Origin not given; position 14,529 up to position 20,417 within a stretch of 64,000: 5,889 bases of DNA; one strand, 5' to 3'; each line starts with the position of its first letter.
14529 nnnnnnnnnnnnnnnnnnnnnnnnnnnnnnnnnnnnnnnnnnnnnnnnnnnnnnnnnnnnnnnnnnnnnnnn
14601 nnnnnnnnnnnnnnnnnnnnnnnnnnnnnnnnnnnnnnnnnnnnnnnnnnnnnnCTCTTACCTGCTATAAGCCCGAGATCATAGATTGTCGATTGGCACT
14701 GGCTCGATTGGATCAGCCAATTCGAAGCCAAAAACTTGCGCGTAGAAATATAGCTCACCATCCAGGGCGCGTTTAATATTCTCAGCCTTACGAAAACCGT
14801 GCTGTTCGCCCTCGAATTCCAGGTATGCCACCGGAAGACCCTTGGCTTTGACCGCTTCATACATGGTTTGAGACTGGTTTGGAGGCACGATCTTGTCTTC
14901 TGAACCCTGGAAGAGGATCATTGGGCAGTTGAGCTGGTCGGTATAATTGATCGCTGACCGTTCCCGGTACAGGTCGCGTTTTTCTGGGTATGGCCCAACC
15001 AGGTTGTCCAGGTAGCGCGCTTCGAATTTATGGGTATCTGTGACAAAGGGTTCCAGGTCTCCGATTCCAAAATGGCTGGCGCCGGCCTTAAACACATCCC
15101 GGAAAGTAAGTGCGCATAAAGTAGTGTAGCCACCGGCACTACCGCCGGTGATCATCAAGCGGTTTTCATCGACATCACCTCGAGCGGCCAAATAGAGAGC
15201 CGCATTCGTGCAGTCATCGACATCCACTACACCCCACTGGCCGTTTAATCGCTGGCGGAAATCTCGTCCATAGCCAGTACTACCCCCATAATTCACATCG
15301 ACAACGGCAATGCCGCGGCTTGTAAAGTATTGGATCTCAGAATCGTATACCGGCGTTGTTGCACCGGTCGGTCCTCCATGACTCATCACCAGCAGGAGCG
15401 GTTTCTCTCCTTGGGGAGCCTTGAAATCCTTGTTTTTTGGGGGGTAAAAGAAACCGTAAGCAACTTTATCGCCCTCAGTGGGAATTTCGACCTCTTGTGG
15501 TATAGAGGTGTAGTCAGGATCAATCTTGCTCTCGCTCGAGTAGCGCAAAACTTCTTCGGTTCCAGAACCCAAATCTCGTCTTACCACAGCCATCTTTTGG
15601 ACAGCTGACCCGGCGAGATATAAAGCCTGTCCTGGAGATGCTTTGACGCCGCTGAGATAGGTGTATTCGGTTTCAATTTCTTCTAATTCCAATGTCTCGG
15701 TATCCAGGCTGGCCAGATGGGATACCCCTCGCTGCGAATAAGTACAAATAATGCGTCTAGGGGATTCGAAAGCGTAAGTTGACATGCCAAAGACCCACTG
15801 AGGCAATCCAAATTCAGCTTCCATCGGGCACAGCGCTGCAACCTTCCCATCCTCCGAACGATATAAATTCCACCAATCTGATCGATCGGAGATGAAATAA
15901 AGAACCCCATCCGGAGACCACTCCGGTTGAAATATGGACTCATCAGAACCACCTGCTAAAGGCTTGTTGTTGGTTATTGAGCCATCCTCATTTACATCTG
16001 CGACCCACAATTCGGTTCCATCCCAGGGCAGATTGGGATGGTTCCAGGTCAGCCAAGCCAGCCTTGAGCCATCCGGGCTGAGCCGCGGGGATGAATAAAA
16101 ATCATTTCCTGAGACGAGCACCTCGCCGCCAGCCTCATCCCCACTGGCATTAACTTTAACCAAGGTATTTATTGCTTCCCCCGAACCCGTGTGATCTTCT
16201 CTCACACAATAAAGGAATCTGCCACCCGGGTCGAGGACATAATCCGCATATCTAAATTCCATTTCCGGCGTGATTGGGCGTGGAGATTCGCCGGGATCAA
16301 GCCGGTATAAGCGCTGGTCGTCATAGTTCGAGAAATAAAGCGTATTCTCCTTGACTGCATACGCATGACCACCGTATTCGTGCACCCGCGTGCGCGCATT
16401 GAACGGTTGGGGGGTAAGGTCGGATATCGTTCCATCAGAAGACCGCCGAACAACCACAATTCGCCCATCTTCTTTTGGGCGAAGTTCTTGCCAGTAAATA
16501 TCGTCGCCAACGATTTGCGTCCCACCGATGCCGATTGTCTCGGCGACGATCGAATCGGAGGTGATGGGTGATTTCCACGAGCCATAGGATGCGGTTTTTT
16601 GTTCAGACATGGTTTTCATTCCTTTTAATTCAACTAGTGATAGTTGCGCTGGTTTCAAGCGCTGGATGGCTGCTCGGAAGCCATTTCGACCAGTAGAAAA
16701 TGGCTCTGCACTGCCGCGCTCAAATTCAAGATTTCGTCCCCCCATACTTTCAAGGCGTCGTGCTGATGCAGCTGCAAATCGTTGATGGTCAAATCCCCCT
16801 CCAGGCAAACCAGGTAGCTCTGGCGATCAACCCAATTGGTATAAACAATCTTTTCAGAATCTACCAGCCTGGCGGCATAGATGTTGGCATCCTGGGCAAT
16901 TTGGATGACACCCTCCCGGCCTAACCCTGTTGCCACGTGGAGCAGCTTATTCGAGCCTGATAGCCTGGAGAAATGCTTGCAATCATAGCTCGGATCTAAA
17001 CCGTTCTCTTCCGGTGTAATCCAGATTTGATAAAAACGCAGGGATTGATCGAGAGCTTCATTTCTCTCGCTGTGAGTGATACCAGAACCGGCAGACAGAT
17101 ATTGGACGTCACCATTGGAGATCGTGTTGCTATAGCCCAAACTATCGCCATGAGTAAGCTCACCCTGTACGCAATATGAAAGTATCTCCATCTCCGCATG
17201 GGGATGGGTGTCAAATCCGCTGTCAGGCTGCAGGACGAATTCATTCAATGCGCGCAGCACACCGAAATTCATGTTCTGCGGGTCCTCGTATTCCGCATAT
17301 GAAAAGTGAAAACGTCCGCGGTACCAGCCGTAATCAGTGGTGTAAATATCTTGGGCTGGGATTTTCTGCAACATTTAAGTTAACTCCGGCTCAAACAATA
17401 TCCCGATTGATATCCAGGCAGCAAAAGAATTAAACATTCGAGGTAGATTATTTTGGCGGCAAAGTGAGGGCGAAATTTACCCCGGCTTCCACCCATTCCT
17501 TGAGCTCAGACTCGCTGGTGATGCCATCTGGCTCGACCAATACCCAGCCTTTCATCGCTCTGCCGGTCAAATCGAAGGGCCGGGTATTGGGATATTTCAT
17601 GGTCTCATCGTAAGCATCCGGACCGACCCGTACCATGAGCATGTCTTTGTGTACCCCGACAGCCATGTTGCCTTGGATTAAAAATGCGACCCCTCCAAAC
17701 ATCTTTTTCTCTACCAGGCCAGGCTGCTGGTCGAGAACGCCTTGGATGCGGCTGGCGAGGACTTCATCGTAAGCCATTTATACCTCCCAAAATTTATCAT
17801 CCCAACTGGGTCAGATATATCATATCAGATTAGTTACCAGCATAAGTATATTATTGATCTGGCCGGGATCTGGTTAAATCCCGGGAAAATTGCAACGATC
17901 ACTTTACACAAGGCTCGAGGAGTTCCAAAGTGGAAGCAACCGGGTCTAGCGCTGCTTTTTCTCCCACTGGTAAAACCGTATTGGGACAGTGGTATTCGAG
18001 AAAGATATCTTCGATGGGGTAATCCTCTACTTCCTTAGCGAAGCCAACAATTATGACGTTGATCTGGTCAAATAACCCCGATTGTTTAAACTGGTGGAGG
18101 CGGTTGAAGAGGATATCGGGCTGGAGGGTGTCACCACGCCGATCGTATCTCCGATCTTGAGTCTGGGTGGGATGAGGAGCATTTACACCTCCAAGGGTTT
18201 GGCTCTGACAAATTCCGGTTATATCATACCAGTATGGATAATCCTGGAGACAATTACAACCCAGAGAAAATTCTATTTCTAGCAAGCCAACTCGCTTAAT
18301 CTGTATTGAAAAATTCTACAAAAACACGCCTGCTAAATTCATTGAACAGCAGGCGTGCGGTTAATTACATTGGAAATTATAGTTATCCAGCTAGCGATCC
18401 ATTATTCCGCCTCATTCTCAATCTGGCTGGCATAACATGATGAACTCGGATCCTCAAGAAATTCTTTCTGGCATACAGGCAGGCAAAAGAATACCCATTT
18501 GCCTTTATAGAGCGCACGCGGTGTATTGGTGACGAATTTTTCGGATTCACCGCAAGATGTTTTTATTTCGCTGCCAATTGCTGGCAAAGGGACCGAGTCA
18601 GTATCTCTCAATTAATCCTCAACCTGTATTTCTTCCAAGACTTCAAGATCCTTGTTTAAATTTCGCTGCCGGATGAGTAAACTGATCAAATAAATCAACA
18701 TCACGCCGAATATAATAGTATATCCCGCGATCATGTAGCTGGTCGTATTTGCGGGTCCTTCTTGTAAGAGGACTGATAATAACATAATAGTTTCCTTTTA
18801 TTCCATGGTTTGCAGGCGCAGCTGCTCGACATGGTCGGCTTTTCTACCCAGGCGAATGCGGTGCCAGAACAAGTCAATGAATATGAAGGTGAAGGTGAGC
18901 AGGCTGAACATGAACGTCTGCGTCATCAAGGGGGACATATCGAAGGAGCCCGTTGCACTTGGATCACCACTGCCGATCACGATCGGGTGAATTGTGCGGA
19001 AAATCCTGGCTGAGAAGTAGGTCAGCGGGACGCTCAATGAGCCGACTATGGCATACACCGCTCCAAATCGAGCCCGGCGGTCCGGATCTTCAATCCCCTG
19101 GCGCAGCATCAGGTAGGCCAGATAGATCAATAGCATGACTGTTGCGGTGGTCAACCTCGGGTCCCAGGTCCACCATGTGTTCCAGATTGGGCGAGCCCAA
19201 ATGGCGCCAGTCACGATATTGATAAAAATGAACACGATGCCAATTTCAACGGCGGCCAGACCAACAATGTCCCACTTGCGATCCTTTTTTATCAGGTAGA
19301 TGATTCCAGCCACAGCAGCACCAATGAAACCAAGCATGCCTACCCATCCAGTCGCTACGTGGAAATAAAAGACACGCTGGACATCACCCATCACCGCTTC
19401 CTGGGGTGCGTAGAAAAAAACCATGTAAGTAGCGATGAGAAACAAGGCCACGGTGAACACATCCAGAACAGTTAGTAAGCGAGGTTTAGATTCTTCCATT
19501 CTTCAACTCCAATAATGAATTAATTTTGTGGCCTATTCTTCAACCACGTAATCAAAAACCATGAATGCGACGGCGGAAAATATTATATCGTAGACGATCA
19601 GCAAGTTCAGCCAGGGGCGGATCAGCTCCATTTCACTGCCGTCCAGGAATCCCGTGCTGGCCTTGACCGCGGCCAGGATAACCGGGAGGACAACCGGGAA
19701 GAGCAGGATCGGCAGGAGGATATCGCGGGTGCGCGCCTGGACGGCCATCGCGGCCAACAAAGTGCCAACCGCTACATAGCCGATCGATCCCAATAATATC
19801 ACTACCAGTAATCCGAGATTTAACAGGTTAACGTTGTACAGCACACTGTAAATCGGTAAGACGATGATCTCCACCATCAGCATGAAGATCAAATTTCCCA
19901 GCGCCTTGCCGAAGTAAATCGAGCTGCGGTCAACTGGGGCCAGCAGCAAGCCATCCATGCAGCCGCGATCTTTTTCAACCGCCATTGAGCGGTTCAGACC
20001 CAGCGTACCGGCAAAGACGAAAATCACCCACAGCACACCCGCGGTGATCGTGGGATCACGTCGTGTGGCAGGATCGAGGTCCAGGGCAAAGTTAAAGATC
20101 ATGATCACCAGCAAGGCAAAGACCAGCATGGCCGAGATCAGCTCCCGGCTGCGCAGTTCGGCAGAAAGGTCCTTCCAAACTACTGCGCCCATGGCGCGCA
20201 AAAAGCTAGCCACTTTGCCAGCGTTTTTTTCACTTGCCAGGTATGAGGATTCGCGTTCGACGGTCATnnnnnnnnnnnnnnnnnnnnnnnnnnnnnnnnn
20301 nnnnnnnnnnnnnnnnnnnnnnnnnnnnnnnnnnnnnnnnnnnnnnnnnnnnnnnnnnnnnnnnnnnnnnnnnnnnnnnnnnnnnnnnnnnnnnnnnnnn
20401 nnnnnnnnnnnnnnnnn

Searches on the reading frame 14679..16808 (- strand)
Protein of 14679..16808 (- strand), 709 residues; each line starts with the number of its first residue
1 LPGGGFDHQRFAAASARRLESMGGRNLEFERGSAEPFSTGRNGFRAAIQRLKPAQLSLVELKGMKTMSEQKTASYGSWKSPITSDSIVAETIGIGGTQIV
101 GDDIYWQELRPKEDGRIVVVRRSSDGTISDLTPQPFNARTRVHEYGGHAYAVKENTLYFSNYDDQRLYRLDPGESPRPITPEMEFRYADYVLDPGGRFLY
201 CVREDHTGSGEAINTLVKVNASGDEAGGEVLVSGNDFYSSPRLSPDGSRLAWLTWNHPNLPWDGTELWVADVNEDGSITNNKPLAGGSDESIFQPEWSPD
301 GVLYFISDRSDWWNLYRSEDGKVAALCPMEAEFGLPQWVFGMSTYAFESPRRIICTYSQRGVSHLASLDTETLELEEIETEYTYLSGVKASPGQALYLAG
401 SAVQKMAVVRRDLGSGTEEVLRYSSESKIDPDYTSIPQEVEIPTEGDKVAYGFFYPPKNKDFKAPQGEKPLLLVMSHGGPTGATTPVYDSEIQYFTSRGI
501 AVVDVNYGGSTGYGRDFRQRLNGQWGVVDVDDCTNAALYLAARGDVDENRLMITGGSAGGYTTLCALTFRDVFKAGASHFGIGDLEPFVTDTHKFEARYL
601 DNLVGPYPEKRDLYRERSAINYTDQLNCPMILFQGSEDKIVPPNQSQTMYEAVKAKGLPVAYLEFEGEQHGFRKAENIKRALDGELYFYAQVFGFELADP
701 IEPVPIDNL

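Call 58: search_protein_families(library=pfam, proteins=[window:14679-16808:-], max_evalue=0.0001)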
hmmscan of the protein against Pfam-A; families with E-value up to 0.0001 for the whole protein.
window:14679-16808:- (709 aa): 4 families
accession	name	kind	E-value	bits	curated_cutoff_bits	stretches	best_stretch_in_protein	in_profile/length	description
PF00326.27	Peptidase_S9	-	1.1e-50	172.5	22.6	1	488-694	3-211/213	Prolyl oligopeptidase family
PF20434.5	BD-FAE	-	6.5e-13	49.1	26.8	1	491-652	39-214/215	BD-FAE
PF01738.24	DLH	-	3.2e-08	33.9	21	1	531-678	79-194/217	Dienelactone hydrolase family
PF07676.18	PD40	-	1.1e-05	25.7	20.9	0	292-310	11-30/38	WD40-like Beta Propeller Repeat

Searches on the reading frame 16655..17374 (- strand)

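Call 76: search_protein_families(library=pfam, proteins=[window:16655-17374:-], max_evalue=0.0001)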
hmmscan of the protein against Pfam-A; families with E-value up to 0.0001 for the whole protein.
window:16655-17374:- (239 aa): 2 families
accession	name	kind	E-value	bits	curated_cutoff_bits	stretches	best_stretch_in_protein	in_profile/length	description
PF02678.22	Pirin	-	1.5e-28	99.4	26.1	1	15-119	11-108/108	Pirin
PF17954.7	Pirin_C_2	-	5.8e-17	62.1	22.9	1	148-231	3-86/86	Quercetinase C-terminal cupin domain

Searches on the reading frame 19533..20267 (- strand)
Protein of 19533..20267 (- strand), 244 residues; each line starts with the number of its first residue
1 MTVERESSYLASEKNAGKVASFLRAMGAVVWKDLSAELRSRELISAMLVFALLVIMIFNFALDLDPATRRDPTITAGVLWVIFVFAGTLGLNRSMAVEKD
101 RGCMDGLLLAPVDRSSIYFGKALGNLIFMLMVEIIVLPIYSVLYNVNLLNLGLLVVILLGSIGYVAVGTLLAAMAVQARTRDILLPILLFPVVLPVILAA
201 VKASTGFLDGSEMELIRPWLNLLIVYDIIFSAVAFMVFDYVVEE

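Call 58: search_protein_families(library=pfam, proteins=[window:19533-20267:-], max_evalue=0.0001)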
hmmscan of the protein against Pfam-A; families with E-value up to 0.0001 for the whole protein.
window:19533-20267:- (244 aa): 4 families
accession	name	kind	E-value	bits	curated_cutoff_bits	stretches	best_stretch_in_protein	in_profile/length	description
PF03379.19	CcmB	-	1.7e-29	103.3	24.9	1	28-226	3-197/215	CcmB protein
PF01061.29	ABC2_membrane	-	8.9e-11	42.2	26.9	1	27-194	4-175/211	ABC-2 type transporter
PF12679.13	ABC2_membrane_2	-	3.7e-07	30.1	27.2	1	28-201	2-204/283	ABC-2 family transporter protein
PF12698.13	ABC2_membrane_3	-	3.2e-06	26.9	31.6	1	75-194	164-284/347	ABC-2 family transporter protein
